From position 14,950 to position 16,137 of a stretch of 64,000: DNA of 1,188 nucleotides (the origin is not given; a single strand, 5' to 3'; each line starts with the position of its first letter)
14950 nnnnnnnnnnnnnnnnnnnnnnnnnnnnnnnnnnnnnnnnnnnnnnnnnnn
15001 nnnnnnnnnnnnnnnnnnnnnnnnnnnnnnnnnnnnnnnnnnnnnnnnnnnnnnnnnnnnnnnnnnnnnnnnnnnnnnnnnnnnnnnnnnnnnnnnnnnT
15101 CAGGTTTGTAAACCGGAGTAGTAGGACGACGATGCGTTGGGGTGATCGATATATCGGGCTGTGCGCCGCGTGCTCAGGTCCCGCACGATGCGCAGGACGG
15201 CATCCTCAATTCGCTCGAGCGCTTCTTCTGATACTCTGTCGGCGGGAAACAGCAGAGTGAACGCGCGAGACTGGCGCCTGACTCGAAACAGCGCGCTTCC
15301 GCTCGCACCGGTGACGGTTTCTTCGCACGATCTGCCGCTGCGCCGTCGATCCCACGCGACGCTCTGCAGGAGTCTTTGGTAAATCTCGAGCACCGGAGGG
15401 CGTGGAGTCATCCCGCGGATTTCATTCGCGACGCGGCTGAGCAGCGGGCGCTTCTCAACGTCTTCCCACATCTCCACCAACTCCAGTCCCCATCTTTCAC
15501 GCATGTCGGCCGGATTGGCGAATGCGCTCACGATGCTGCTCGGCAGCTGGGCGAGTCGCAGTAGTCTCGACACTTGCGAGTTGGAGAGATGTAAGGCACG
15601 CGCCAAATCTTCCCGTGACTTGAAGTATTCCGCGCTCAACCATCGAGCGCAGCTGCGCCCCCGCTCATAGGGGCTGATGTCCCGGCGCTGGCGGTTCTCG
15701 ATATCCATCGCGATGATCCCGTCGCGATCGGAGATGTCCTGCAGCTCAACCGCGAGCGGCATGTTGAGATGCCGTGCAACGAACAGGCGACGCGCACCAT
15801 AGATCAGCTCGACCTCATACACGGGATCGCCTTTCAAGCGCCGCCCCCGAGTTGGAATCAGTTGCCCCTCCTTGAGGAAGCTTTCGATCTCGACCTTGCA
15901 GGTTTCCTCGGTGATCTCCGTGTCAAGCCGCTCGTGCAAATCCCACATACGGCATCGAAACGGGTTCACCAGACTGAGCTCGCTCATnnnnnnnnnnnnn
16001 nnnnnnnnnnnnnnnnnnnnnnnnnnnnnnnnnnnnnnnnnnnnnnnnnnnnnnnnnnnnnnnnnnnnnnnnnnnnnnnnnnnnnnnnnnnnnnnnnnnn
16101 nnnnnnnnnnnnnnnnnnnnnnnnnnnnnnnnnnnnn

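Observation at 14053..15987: Tandem ParB-like genes with no ParA inside a PKS cluster: possible sliding-clamp regulators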

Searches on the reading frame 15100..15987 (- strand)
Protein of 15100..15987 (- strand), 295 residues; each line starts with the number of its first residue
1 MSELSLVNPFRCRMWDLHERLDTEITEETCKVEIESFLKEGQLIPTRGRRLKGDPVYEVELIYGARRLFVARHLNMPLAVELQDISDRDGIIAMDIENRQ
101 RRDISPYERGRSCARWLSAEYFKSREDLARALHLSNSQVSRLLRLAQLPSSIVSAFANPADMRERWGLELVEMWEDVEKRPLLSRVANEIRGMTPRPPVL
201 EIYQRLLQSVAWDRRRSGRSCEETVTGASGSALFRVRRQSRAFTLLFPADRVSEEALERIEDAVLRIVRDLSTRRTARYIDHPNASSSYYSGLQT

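Call 4: search_protein_families(library=pfam, proteins=[window:15100-15987:-], max_evalue=0.01)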
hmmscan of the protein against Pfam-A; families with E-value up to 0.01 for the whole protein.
window:15100-15987:- (295 aa): 2 families
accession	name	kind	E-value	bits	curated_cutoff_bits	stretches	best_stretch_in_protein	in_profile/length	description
PF18090.7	SoPB_HTH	-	1.4e-12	48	27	1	104-176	1-73/75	Centromere-binding protein HTH domain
PF17762.8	HTH_ParB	-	0.0077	16.8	22.6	0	103-158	2-56/102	ParB HTH domain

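Call 5: search_protein_families(library=ncbifam, proteins=[window:15100-15987:-], max_evalue=1)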
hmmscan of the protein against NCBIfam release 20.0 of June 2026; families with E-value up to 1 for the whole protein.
window:15100-15987:- (295 aa): 6 families
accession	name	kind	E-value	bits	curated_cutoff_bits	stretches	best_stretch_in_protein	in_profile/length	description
TIGR00180.1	parB_part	domain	3e-23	82.5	58.45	1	26-184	25-182/186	ParB/RepB/Spo0J family partition protein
TIGR03454.1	partition_RepB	equivalog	1.5e-18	67.3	201.5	1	17-251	77-304/325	plasmid partitioning protein RepB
NF010252.0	PRK13698.1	equivalog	2.9e-18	65.8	274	1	12-262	71-313/323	ParB/RepB/Spo0J family plasmid partition protein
TIGR04285.1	nucleoid_noc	exception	9.6e-09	35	315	1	40-188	36-179/255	nucleoid occlusion protein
NF010440.0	PRK13866.1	equivalog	4.7e-06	26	522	1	34-172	94-230/336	plasmid partitioning protein RepB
TIGR03734.1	PRTRC_parB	hypoth_equivalog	9.5e-06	24.4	278.6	1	59-155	45-143/555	PRTRC system ParB family protein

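Call 6: search_protein_families(library=phrogs, proteins=[window:15100-15987:-], max_evalue=0.1)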
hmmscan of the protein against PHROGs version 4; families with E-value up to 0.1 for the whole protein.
window:15100-15987:- (295 aa): 8 families
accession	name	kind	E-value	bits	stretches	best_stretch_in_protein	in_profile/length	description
phrog_1146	-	DNA, RNA and nucleotide metabolism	5.7e-21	76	1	17-270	82-336/342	ParB-like partition protein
phrog_3264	-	DNA, RNA and nucleotide metabolism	1.9e-07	32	1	35-155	77-194/337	ParB-like partition protein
phrog_4715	-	DNA, RNA and nucleotide metabolism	2e-06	27.5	1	60-156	198-313/630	ParB-like partition protein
phrog_6218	-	DNA, RNA and nucleotide metabolism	9.6e-06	26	1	60-158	55-155/506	ParB-like partition protein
phrog_1033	-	DNA, RNA and nucleotide metabolism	0.0014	19.5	1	83-154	112-184/334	ParB-like partition protein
phrog_14161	-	other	0.0017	19.7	1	114-158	66-110/143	recombinase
phrog_7783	-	unknown function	0.0095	15.6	1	74-158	73-156/634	-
phrog_16936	-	unknown function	0.088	14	0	82-154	30-101/145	-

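Call 8: search_solved_structures(query=window:15100-15987:-, max_evalue=1, show_alignments=3)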
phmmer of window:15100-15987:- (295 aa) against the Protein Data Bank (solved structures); distinct sequences matched with E-value up to 1: 19.
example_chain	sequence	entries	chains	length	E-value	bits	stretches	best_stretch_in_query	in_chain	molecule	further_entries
1vz0_A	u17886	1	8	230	2.4e-08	36.7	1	25-156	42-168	Chromosome-partitioning protein Spo0J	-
3mky_B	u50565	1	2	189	1.3e-07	34.3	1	101-265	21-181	Protein sopB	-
3mkz_A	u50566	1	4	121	6.4e-07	32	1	102-191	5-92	Protein sopB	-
3mkw_B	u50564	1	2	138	6.7e-07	32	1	101-190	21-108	Protein sopB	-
4umk_A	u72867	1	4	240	5.2e-06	29.1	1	59-157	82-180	PROBABLE CHROMOSOME-PARTITIONING PROTEIN PARB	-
7ol9_A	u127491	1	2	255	1.4e-05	27.7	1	58-175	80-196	Nucleoid occlusion protein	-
7ng0_A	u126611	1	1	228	1.8e-05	27.3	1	59-187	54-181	Nucleoid occlusion protein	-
7nfu_A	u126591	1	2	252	2.2e-05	27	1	59-187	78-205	Nucleoid occlusion protein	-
6t1f_A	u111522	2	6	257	0.00026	23.5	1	36-155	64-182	Chromosome-partitioning protein ParB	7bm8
7o0n_A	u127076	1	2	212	0.00034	23.1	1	23-158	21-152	ParB family protein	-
6sdk_A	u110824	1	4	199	0.0004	22.9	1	34-186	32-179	Stage 0 sporulation protein J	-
7bnk_A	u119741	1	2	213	0.0016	20.9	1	23-158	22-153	ParB family protein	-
7bnr_A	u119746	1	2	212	0.0018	20.7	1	23-158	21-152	ParB family protein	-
6y93_A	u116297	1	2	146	0.0072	18.8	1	96-178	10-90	Nucleoid occlusion protein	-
4nkp_A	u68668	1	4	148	0.031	16.7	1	186-285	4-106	putative extracellular heme-binding protein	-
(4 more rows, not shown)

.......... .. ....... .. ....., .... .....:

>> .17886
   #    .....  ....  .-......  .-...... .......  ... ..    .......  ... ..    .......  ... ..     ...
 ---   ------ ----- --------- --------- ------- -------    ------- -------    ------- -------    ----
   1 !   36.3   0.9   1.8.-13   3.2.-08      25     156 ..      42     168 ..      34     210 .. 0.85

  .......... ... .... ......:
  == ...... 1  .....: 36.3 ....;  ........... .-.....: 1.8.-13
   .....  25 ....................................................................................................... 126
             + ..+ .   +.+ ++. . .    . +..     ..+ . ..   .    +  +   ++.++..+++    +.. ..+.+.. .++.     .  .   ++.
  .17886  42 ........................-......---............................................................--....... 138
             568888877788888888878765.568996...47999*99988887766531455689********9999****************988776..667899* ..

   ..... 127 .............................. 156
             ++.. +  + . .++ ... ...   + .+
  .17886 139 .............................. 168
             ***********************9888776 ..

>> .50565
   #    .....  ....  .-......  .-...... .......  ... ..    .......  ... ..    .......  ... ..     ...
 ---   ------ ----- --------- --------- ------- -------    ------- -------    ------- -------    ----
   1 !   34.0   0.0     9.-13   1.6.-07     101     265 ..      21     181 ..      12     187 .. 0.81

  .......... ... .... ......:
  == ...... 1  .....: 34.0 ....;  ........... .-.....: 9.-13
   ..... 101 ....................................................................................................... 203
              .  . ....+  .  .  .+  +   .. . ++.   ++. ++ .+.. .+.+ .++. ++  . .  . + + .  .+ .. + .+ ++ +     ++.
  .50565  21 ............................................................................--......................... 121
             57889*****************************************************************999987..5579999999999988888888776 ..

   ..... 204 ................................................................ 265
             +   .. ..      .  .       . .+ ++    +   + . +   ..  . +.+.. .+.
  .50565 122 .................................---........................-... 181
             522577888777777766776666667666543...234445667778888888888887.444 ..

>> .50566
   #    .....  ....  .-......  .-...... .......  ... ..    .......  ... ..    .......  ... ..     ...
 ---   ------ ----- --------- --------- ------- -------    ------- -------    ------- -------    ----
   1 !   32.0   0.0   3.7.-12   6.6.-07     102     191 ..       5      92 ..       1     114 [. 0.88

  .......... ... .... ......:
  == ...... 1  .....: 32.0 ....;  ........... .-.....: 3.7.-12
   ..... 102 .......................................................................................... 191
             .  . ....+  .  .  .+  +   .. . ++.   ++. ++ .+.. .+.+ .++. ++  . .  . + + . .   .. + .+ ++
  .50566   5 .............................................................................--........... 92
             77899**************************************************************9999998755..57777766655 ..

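Call 13: find_homologous_proteins(query=window:15100-15987:-)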
Query window:15100-15987:- (295 aa): 1187 proteins with E <= 0.001 among 3489 candidates; the best 120 are listed.
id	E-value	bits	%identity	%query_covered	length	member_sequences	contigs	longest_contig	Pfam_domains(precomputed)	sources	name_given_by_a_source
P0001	2.0e-189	646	100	100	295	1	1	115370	PF18090.7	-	-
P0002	5.3e-146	503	78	99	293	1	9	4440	PF18090.7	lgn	-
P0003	3.6e-144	497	79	99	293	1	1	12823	PF18090.7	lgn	-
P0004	1.3e-143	495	77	99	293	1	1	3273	PF18090.7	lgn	-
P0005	8.2e-99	348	59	91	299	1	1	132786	PF18090.7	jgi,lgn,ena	-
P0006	1.7e-98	347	57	93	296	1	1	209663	PF18090.7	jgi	jgi:ParB family transcriptional regulator, chromosome partitioning protein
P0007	2.1e-98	347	60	92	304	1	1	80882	PF18090.7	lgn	-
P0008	5.1e-98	346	51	98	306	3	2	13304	PF18090.7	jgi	jgi:ParB family chromosome partitioning protein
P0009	6.3e-97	342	58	93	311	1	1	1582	PF18090.7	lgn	-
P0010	1.1e-96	341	56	93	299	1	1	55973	PF18090.7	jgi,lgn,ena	-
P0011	1.4e-96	341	55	95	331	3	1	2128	PF18090.7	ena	-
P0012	2.1e-94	334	57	92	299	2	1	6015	PF18090.7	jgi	jgi:ParB family chromosome partitioning protein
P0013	7.6e-93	329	56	90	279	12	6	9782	PF18090.7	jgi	jgi:ParB family chromosome partitioning protein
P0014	1.1e-92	328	55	93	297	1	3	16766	PF18090.7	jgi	jgi:ParB family chromosome partitioning protein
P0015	1.3e-91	325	55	92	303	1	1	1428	PF18090.7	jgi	jgi:ParB family chromosome partitioning protein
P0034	1.4e-88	315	53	93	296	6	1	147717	PF18090.7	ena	-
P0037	8.4e-88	312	53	91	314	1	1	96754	PF18090.7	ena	-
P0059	4.0e-86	307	53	94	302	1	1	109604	PF18090.7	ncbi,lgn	-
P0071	1.5e-85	305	52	91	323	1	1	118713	PF18090.7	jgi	jgi:ParB family transcriptional regulator, chromosome partitioning protein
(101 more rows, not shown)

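Call 14: find_encoding_contigs(protein=P0005, flank=10000, max_places=2)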
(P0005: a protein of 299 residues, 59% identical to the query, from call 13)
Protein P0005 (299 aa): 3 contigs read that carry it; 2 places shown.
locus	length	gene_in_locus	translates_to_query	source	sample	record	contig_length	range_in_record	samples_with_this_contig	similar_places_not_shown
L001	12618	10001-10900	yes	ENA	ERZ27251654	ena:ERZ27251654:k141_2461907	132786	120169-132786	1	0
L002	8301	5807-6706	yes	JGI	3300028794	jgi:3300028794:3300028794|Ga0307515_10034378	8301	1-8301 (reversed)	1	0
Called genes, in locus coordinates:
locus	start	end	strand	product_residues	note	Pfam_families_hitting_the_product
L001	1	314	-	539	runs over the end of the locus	PF03098:An_peroxidase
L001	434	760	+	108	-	-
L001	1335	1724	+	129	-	PF18029:Glyoxalase_6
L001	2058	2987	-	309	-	PF00126:HTH_1, PF03466:LysR_substrate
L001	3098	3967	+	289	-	PF05368:NmrA, PF13460:NAD_binding_10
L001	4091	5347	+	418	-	PF01321:Creatinase_N, PF00557:Peptidase_M24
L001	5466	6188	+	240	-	PF00497:SBP_bac_3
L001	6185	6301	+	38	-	-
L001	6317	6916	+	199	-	-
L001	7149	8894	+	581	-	PF26550:Tricorn_2nd (faint), PF07676:PD40 (faint), PF11721:Malectin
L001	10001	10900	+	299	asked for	PF18090:SoPB_HTH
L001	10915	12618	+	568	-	?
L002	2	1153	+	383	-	?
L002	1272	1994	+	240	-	PF00497:SBP_bac_3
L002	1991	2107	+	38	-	-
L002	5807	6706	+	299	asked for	PF18090:SoPB_HTH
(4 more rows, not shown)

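Call 15: find_encoding_contigs(protein=P0006, flank=10000, max_places=2)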
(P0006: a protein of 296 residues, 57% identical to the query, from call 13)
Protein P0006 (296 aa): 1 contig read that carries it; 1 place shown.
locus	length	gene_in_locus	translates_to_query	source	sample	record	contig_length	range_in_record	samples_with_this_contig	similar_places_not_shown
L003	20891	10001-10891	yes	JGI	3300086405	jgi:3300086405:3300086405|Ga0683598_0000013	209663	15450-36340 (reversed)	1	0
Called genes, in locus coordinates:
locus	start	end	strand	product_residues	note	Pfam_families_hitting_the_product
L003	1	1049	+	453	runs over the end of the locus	PF00083:Sugar_tr, PF03137:OATP (faint), PF07690:MFS_1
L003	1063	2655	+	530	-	PF00135:COesterase, PF20434:BD-FAE, PF07859:Abhydrolase_3 (faint)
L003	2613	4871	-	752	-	PF19313:DUF5916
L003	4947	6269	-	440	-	PF00909:Ammonium_transp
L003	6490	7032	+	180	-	PF07638:Sigma70_ECF, PF08281:Sigma70_r4_2, PF04545:Sigma70_r4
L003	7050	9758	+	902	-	PF00069:Pkinase, PF07714:PK_Tyr_Ser-Thr, PF13424:TPR_12, PF24885:TPR_NPHP3 (weak), PF13424:TPR_12, PF13374:TPR_10, PF13424:TPR_12, PF24885:TPR_NPHP3, +7 more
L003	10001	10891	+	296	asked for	PF18090:SoPB_HTH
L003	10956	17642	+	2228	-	-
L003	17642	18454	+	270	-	PF04204:HTS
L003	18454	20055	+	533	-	PF18456:CmlA_N, PF13483:Lactamase_B_3, PF12706:Lactamase_B_2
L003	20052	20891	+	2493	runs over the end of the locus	PF00668:Condensation, PF00501:AMP-binding, PF00550:PP-binding, PF00668:Condensation, PF00501:AMP-binding, PF13193:AMP-binding_C, PF00550:PP-binding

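Call 16: find_encoding_contigs(protein=P0059, flank=10000, max_places=2)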
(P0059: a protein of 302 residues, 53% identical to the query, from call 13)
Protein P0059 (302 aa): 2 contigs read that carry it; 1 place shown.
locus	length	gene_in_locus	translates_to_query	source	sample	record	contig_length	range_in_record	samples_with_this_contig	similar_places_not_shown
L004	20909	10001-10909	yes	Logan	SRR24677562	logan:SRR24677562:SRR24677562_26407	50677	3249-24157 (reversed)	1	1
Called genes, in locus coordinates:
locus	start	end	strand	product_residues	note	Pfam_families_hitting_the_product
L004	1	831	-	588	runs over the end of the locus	PF00550:PP-binding, PF00668:Condensation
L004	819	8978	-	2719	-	PF00501:AMP-binding, PF23024:AMP-dom_DIP2-like, PF00550:PP-binding, PF00668:Condensation, PF00501:AMP-binding, PF00550:PP-binding, PF00668:Condensation, PF00501:AMP-binding, +1 more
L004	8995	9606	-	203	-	PF13606:Ank_3 (faint), PF00023:Ank (faint), PF12796:Ank_2, PF13637:Ank_4 (weak), PF13857:Ank_5 (faint)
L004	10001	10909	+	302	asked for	PF18090:SoPB_HTH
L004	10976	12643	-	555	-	PF00550:PP-binding, PF00668:Condensation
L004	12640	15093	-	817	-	PF01804:Penicil_amidase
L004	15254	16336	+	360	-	-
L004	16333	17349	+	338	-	PF03966:Trm112p, PF13489:Methyltransf_23, PF08241:Methyltransf_11, PF08242:Methyltransf_12, PF13649:Methyltransf_25, PF13847:Methyltransf_31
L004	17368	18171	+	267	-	PF05118:Asp_Arg_Hydrox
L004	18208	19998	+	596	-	PF00664:ABC_membrane, PF13304:AAA_21 (faint), PF00005:ABC_tran, PF02463:SMC_N (faint)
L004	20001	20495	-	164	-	PF02261:Asp_decarbox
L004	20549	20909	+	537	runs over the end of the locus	PF00496:SBP_bac_5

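Call 18: find_related_loci(query=A1, collection=genome_contigs, flank=10000)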
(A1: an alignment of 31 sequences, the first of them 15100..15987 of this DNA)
Query A1 (295 aa) in genome_contigs; peptide patterns used: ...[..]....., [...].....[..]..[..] (x = any residue, [..] = any of these).
59 stretches matched a pattern; 24 encode a relative of the query (tblastn E <= 1e-3); 24 distinct loci.
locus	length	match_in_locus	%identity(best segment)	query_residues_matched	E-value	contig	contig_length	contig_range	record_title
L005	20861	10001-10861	52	1-291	8e-95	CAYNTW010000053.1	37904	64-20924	MAG TPA_asm: uncultured Steroidobacteraceae bacterium isolate SRP272529_co1_196 genome assembly, contig: NODE_1489_lengt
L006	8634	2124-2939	51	6-277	3e-90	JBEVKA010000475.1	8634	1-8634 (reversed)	MAG: Steroidobacter sp. isolate T4R1BO_autometa_bin_27 T4R1BO_autometa_bin_27_k133_39833115, whole genome shotgun sequen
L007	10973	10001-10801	52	7-273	3e-88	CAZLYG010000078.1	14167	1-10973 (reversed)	MAG TPA_asm: uncultured Steroidobacteraceae bacterium isolate SRP272529_co2_321 genome assembly, contig: NODE_7547_lengt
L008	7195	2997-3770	54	7-264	2e-87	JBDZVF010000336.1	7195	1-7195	MAG: Pseudomonadota bacterium isolate PE_dung25 NODE_4084_length_7195, whole genome shotgun sequence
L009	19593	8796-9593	51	8-272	2e-85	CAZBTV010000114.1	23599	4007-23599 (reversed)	MAG TPA_asm: uncultured Steroidobacteraceae bacterium isolate SRP272529_co1_105 genome assembly, contig: NODE_3453_lengt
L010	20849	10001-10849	48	7-291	3e-83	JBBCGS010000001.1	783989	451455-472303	MAG: Gammaproteobacteria bacterium isolate CoA_metab_bin.120 s10785.ctg010805l, whole genome shotgun sequence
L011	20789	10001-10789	52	7-269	5e-83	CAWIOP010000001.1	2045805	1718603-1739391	MAG: uncultured Gammaproteobacteria bacterium isolate MFD01561.bin.2.37 genome assembly, contig: contig_15434, whole gen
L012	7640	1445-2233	52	1-264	5e-82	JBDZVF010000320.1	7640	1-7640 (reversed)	MAG: Pseudomonadota bacterium isolate PE_dung25 NODE_3793_length_7640, whole genome shotgun sequence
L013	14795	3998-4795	48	1-267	5e-82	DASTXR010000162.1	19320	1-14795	MAG TPA_asm: Steroidobacteraceae bacterium isolate SMAG_U2420 k141_67686, whole genome shotgun sequence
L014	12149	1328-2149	48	1-274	6e-81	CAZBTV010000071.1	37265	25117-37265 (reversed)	MAG TPA_asm: uncultured Steroidobacteraceae bacterium isolate SRP272529_co1_105 genome assembly, contig: NODE_1548_lengt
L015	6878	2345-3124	50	7-268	1e-80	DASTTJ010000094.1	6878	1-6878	MAG TPA_asm: Steroidobacteraceae bacterium isolate SMAG_U2303 k141_634000, whole genome shotgun sequence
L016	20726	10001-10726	50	7-248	1e-76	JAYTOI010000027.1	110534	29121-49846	MAG: Pseudomonadota bacterium isolate GFS_4079 GFS_4079_26, whole genome shotgun sequence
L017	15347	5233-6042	46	1-270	6e-75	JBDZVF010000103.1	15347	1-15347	MAG: Pseudomonadota bacterium isolate PE_dung25 NODE_1492_length_15347, whole genome shotgun sequence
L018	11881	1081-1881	47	3-269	3e-74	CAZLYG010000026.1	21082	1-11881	MAG TPA_asm: uncultured Steroidobacteraceae bacterium isolate SRP272529_co2_321 genome assembly, contig: NODE_4074_lengt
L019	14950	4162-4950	46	2-264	3e-71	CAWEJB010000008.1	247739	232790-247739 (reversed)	MAG: uncultured proteobacterium isolate MFD06092.bin.1.211 genome assembly, contig: contig_24846, whole genome shotgun s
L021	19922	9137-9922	41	7-269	1e-64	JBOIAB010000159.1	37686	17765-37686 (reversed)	MAG: Steroidobacteraceae bacterium isolate TC-S_metawrap_bin.45 k127_1369412, whole genome shotgun sequence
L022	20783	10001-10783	43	2-264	3e-63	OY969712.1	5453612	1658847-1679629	MAG: uncultured Gammaproteobacteria bacterium isolate MFD02416.bin.1.163 genome assembly, chromosome: 1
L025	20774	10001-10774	45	6-264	7e-60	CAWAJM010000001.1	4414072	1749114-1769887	MAG: uncultured Gammaproteobacteria bacterium isolate MFD02416.bin.1.279 genome assembly, contig: contig_10274, whole ge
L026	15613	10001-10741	43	2-248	2e-57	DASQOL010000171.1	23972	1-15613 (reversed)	MAG TPA_asm: Gammaproteobacteria bacterium isolate SMAG_U10802 k141_2952733, whole genome shotgun sequence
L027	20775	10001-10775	55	6-264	3e-54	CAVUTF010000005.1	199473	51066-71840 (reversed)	MAG: uncultured Gammaproteobacteria bacterium isolate MFD00962.bin.2.29 genome assembly, contig: contig_103116, whole ge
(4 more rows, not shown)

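Call 32: find_encoding_contigs(protein=P0003, flank=10000, max_places=3)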
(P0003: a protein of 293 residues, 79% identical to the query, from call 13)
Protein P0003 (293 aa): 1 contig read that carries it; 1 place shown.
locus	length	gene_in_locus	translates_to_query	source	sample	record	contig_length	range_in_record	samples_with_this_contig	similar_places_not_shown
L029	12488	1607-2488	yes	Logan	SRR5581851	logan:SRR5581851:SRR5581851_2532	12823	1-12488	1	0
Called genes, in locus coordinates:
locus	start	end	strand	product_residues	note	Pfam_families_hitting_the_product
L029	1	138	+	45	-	?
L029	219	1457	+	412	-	PF00109:ketoacyl-synt, PF02801:Ketoacyl-synt_C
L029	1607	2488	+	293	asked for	PF18090:SoPB_HTH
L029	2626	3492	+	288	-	PF18090:SoPB_HTH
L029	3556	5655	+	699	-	PF00676:E1_dh, PF02779:Transket_pyr, PF02780:Transketolase_C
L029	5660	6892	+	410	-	PF00364:Biotin_lipoyl, PF02817:E3_binding, PF00198:2-oxoacid_dh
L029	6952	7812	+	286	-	PF00698:Acyl_transf_1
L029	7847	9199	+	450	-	PF03060:NMO, PF21607:FabD_helical_ins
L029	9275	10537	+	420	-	PF01154:HMG_CoA_synt_N, PF08540:HMG_CoA_synt_C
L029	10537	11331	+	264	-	PF00378:ECH_1, PF16113:ECH_2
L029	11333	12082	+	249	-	PF00378:ECH_1, PF16113:ECH_2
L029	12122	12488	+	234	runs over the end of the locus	?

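Call 33: find_encoding_contigs(protein=P0002, flank=10000, max_places=4)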
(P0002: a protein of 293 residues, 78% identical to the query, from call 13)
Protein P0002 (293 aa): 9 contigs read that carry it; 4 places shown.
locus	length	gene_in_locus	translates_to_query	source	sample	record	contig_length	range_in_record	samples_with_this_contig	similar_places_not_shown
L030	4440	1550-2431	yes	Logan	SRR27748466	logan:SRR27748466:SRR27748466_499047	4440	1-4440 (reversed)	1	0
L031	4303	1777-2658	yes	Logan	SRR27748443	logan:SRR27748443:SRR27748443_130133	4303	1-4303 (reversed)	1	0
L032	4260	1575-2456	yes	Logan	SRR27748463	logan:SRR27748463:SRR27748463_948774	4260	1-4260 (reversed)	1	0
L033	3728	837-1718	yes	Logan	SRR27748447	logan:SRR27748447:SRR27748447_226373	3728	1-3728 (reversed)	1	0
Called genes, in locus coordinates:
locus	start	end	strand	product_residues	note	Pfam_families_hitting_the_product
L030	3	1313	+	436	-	?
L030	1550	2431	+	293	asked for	PF18090:SoPB_HTH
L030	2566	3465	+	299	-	PF18090:SoPB_HTH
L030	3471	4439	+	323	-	?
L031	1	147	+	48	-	?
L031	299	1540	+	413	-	PF00109:ketoacyl-synt, PF00108:Thiolase_N (faint), PF02801:Ketoacyl-synt_C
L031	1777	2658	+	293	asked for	PF18090:SoPB_HTH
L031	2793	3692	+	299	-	PF18090:SoPB_HTH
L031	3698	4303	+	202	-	?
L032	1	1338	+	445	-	?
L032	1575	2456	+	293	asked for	PF18090:SoPB_HTH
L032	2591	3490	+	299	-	PF18090:SoPB_HTH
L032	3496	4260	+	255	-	?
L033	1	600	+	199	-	?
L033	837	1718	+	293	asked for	PF18090:SoPB_HTH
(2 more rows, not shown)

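Call 45: search_protein_families(library=pfam, proteins=[L005:10934-12034:+, L005:12047-13450:+, L005:13845-15998:+, L006:3090-4547:-, L006:4734-7811:-, L013:4970-6883:-, L013:2034-3419:-, L016:11472-12377:+, L016:12374-13981:+, L018:1976-4453:+], max_evalue=0.00001)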
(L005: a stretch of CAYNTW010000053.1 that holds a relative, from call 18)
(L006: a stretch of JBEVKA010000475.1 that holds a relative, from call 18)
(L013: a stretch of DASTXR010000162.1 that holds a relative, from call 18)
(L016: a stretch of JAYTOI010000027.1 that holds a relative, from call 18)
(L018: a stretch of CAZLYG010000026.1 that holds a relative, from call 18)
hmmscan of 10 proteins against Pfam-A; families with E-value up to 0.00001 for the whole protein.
L005:10934-12034:+ (366 aa): 0 families

L005:12047-13450:+ (467 aa): 1 family
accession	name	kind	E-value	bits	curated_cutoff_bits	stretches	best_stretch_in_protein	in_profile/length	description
PF19465.4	DUF6002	-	2e-177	590.8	25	1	18-461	3-443/447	Family of unknown function (DUF6002)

L005:13845-15998:+ (717 aa): 4 families
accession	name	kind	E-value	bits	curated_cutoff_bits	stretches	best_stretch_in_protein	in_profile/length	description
PF00425.24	Chorismate_bind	-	5.7e-85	285.4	27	1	430-683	3-257/257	chorismate binding enzyme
PF00117.34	GATase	-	6.8e-47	160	22.8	1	5-187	1-187/190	Glutamine amidotransferase class-I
PF04715.19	Anth_synt_I_N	-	1.5e-19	71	23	1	235-374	3-139/140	Anthranilate synthase component I, N terminal region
PF07722.19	Peptidase_C26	-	1.4e-12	48.3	20.5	1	63-172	93-219/219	Peptidase C26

L006:3090-4547:- (485 aa): 0 families

L006:4734-7811:- (1025 aa): 3 families
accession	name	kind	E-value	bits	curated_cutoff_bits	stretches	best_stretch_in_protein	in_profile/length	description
PF00759.25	Glyco_hydro_9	-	3.6e-159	531.3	27.7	1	92-529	1-444/444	Glycosyl hydrolase family 9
PF00942.24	CBM_3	-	5.4e-11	43.2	22.4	1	559-632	3-82/83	Cellulose binding domain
PF00041.27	fn3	-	1.7e-07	31.8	25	1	713-789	2-79/84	Fibronectin type III domain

L013:4970-6883:- (637 aa): 1 family
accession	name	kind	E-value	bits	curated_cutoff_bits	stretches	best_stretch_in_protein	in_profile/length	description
PF21211.3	FkbH_N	-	1e-06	29.3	27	1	76-229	30-175/192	FkbH, N-terminal domain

L013:2034-3419:- (461 aa): 2 families
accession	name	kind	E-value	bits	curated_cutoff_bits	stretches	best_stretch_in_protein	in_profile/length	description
PF03033.26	Glyco_transf_28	-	1.3e-07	32.2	26.2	1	59-181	1-125/139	Glycosyltransferase family 28 N-terminal domain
PF06722.18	EryCIII-like_C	-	3e-06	27.7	31.7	1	349-435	43-131/145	Erythromycin biosynthesis protein CIII-like, C-terminal domain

L016:11472-12377:+ (301 aa): 2 families
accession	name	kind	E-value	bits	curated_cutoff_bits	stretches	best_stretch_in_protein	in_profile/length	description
PF00005.33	ABC_tran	-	7.4e-25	88.6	25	1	21-159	1-136/137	ABC transporter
PF13304.12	AAA_21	-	2.7e-12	47.8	27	1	131-190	237-298/304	AAA domain, putative AbiEii toxin, Type IV TA system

L016:12374-13981:+ (535 aa): 0 families

L018:1976-4453:+ (825 aa): 0 families
